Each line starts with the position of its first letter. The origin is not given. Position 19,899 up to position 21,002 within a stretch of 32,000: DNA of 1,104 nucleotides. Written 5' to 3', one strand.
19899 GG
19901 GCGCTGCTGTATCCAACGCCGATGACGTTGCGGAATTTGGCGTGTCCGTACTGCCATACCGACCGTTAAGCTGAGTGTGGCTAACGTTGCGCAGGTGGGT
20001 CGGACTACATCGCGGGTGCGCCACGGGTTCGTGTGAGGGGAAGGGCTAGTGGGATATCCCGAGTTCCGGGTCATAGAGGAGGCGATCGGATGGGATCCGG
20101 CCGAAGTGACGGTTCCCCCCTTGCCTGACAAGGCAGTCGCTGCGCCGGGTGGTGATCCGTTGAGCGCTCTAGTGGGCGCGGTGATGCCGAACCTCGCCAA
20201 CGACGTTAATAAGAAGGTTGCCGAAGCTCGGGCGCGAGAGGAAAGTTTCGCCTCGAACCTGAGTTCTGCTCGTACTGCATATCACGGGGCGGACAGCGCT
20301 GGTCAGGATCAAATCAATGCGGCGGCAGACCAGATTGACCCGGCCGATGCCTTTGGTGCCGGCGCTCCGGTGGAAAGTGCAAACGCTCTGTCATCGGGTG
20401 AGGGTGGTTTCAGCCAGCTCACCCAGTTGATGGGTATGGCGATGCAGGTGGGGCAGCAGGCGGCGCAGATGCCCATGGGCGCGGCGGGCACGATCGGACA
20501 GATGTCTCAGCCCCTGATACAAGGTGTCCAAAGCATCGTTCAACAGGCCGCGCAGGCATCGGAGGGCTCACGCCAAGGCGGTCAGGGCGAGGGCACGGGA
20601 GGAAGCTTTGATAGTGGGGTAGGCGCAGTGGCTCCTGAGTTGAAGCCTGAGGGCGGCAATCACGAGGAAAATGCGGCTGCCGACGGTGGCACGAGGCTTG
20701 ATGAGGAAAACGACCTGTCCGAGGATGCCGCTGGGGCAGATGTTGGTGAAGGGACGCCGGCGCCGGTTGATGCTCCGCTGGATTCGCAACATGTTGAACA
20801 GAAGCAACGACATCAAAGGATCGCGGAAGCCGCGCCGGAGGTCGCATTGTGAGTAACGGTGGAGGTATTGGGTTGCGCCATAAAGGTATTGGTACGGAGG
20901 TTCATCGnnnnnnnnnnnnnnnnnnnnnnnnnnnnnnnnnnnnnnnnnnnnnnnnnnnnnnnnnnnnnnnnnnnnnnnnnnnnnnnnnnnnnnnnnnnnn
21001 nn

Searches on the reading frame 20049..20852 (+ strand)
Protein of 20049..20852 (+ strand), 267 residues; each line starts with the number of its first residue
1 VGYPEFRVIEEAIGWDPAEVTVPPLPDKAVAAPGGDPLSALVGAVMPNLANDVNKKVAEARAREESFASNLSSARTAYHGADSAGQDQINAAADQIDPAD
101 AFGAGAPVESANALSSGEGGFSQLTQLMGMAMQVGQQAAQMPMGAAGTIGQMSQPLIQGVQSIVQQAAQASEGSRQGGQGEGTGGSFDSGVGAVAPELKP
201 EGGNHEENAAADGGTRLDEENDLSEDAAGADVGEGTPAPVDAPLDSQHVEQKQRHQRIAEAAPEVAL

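Call 22: find_encoding_contigs(protein=window:20049-20852:+, flank=3000, max_places=10)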
Protein window:20049-20852:+ (267 aa): 8 contigs read that carry it; 7 places shown.
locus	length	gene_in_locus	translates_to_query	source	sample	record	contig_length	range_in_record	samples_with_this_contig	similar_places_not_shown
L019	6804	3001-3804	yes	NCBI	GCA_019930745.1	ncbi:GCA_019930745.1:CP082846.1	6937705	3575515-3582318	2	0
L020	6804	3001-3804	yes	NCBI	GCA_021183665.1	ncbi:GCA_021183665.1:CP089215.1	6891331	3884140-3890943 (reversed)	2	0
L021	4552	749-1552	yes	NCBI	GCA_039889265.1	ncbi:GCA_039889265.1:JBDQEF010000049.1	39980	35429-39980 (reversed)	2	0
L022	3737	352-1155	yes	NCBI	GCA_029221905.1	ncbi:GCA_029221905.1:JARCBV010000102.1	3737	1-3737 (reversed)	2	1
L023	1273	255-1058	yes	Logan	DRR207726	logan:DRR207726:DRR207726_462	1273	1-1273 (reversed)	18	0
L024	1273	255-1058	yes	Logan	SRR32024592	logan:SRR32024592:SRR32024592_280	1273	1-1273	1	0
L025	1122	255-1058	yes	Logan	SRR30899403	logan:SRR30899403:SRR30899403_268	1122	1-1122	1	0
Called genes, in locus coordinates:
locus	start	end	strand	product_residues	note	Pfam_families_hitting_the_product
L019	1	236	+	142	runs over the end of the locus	-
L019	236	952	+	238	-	PF00665:rve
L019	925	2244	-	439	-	PF00872:Transposase_mut, PF10551:MULE (weak)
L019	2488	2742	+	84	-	-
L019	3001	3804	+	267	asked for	-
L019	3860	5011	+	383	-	PF27060:Mycobact_ESX1_assoc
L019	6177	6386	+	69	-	-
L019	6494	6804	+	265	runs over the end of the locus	PF27215:EspK_C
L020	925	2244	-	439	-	PF00872:Transposase_mut, PF10551:MULE (weak)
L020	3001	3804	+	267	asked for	-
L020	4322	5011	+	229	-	PF27060:Mycobact_ESX1_assoc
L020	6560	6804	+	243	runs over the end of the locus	PF27215:EspK_C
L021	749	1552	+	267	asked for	-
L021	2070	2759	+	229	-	PF27060:Mycobact_ESX1_assoc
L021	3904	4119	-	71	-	-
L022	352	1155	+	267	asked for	-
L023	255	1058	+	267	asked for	-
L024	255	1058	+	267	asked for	-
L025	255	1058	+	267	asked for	-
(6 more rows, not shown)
